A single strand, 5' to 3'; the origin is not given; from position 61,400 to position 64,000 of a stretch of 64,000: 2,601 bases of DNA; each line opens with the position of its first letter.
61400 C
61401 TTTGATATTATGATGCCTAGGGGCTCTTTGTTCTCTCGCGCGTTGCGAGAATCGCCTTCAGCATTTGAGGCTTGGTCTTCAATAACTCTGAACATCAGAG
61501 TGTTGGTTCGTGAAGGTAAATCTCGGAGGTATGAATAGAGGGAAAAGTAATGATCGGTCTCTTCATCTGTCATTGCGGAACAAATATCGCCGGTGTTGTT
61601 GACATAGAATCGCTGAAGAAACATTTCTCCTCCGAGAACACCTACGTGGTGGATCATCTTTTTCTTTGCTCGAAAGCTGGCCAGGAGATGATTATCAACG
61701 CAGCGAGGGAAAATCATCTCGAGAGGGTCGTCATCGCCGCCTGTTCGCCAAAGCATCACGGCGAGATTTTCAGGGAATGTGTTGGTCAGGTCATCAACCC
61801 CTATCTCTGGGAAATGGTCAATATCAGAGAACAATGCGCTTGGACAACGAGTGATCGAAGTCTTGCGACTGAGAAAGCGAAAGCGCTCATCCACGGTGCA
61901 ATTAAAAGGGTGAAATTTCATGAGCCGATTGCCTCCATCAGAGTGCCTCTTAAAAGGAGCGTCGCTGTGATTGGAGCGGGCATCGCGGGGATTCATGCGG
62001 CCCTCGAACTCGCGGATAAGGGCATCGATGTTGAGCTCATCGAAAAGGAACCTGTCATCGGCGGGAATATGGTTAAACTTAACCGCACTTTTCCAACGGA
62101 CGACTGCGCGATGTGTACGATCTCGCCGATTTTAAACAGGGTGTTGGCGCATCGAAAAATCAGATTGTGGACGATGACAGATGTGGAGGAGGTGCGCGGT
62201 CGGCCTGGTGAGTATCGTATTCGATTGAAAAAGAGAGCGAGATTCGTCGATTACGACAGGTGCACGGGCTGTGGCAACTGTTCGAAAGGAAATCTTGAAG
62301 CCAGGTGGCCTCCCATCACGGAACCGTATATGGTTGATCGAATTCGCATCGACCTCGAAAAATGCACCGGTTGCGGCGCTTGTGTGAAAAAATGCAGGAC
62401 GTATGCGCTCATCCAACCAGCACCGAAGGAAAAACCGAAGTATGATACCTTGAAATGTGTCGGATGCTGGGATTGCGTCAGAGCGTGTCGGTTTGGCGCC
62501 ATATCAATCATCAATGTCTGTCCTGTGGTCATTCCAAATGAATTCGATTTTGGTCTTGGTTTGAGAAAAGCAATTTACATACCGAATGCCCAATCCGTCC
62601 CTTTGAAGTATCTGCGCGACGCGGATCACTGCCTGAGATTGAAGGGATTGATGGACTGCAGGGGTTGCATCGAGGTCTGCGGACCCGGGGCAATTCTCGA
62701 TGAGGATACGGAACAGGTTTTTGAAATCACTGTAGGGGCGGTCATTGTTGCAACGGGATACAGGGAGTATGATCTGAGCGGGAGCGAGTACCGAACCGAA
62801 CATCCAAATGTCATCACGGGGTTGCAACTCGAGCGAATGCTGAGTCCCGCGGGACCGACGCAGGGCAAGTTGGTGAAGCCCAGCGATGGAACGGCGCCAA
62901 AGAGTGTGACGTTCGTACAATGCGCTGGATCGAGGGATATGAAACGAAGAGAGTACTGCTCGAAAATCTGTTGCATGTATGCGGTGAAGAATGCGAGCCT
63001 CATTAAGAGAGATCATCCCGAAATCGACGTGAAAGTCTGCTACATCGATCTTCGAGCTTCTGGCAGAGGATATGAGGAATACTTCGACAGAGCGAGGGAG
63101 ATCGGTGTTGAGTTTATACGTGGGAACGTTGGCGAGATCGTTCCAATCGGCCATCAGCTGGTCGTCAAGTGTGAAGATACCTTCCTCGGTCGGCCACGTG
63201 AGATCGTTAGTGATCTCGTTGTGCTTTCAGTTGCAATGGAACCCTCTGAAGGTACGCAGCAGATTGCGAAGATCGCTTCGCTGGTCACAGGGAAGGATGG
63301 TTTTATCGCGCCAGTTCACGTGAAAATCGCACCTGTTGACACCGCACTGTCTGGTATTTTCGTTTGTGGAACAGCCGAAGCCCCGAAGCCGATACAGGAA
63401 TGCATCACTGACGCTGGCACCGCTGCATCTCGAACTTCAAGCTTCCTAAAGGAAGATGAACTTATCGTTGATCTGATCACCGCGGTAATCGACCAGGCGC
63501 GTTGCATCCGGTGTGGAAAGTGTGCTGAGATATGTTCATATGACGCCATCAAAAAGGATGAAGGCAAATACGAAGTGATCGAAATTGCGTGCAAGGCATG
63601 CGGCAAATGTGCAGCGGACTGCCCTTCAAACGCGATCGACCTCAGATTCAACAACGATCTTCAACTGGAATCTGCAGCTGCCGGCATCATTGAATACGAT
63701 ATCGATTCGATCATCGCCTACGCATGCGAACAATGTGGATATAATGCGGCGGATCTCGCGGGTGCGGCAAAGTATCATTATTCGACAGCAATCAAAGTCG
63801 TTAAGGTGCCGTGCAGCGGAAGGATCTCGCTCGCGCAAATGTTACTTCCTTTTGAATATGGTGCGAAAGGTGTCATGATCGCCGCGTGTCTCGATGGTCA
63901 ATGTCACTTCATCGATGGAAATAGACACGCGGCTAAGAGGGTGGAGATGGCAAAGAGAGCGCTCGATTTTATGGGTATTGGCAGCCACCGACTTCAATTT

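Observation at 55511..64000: Atypical hdr-type cluster: GATase-like gene, double-module HdrA, MvhD, HdrD-like protein and a second HdrA::MvhD fusion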

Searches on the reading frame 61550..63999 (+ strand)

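Call 6: search_protein_families(library=pfam, proteins=[window:61550-63999:+], max_evalue=0.01)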
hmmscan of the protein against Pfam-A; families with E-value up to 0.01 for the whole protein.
window:61550-63999:+ (816 aa): 24 families
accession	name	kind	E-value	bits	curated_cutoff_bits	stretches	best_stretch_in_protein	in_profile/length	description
PF02662.21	FlpD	-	1.1e-29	103.4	22.3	1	721-816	1-96/123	Methyl-viologen-reducing hydrogenase, delta subunit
PF00037.32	Fer4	-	2e-21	75.3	21.1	4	266-287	2-23/24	4Fe-4S binding domain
PF12838.12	Fer4_7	-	4.9e-15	56.2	27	3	651-695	1-52/52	4Fe-4S dicluster domain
PF14697.11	Fer4_21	-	9.2e-14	51.8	35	2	645-697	1-58/59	4Fe-4S dicluster domain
PF12837.12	Fer4_6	-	8.6e-13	48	25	3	645-667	2-24/24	4Fe-4S binding domain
PF13237.11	Fer4_10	-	9.7e-13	48.3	25.5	3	265-313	2-52/53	4Fe-4S dicluster domain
PF12797.12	Fer4_2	-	1.3e-11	44.1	24.5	3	264-282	2-20/22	4Fe-4S binding domain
PF13187.11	Fer4_9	-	5.2e-11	42.8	27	2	271-318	1-52/52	4Fe-4S dicluster domain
PF07992.20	Pyr_redox_2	-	2.3e-10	40.8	26.1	1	137-237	2-82/291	Pyridine nucleotide-disulphide oxidoreductase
PF13484.11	Fer4_16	-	2.8e-09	38.1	30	0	651-673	1-23/66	4Fe-4S double cluster binding domain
PF13450.12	NAD_binding_8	-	2e-08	34.8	21.9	1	140-174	1-35/68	NAD(P)-binding Rossmann-like domain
PF12831.13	FAD_oxidored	-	9.4e-08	32.2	27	1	138-176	2-40/416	FAD dependent oxidoreductase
PF01266.30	DAO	-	3.7e-07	30.4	27.9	1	138-172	2-37/353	FAD dependent oxidoreductase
PF00890.30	FAD_binding_2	-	1.7e-06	28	20.4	1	138-174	2-38/414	FAD binding domain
PF01134.28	GIDA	-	3.7e-05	23.4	22.1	1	138-186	2-35/391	Glucose inhibited division protein A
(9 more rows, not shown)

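Call 7: search_protein_families(library=ncbifam, proteins=[window:61550-63999:+], max_evalue=0.01)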
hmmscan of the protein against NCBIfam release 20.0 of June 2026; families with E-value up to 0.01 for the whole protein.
window:61550-63999:+ (816 aa): 133 families (the best 25 are shown)
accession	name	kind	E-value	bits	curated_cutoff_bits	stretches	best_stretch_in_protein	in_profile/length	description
NF040770.1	hetero_SS_HdrA2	exception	1.1e-250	834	1100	3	321-816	250-745/777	CoB-CoM heterodisulfide reductase HdrA2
NF041778.1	hetero_SS_HdrA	equivalog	2.1e-198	660.8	1400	2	294-777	239-712/771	ferredoxin:CoB-CoM heterodisulfide reductase subunit HdrA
NF041891.1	hdrA_Methbact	equivalog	8.2e-195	649.2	1300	3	321-782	247-706/762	ferredoxin:CoB-CoM heterodisulfide reductase subunit HdrA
NF045873.1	F420_non_VhuD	exception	1.4e-25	89.9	215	1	721-815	4-98/132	F420-non-reducing hydrogenase iron-sulfur subunit VhuD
NF040864.1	HgcB_ferredoxin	equivalog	2.6e-15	56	99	2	642-699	6-64/93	mercury methylation ferredoxin HgcB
NF038196.1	ferrodoxin_EFR1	subfamily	1.2e-13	51.7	75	2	650-698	184-231/242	EFR1 family ferrodoxin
TIGR02179.1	PorD_KorD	subfamily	1.9e-11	43.9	60.05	2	645-698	20-74/78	2-oxoacid:acceptor oxidoreductase, delta subunit, pyruvate/2-ketoisovalerate family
TIGR02700.1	flavo_MJ0208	hypoth_equivalog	1.9e-11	43.7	251.35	2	641-697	139-195/234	dihydromethanopterin reductase (acceptor)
NF042909.1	FMH_DH_FwdF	exception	2.4e-11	43.4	375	2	644-704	219-282/336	tungsten-dependent formylmethanofuran dehydrogenase subunit FwdF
NF009410.0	PRK12771.1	subfamily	3.8e-11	42.3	516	2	134-174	137-177/566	NAD(P)-binding protein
NF043069.1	T4HPD_activ_SAM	equivalog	5.4e-11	42.4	425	2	647-697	48-98/299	trans-4-hydroxy-L-proline dehydratase activase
NF040684.1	PorD_Arch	equivalog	1.5e-10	41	120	1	645-699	27-82/85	pyruvate synthase subunit PorD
NF005503.0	PRK07118.1-2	equivalog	2e-10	40.4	252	1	651-699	139-187/292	RnfABCDGE type electron transport complex subunit B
TIGR00402.1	napF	equivalog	6e-10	39.2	102.2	2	649-711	34-99/149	ferredoxin-type protein NapF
TIGR03294.1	FrhG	equivalog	6.5e-10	39.1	245.5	1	587-695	104-219/228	coenzyme F420 hydrogenase subunit gamma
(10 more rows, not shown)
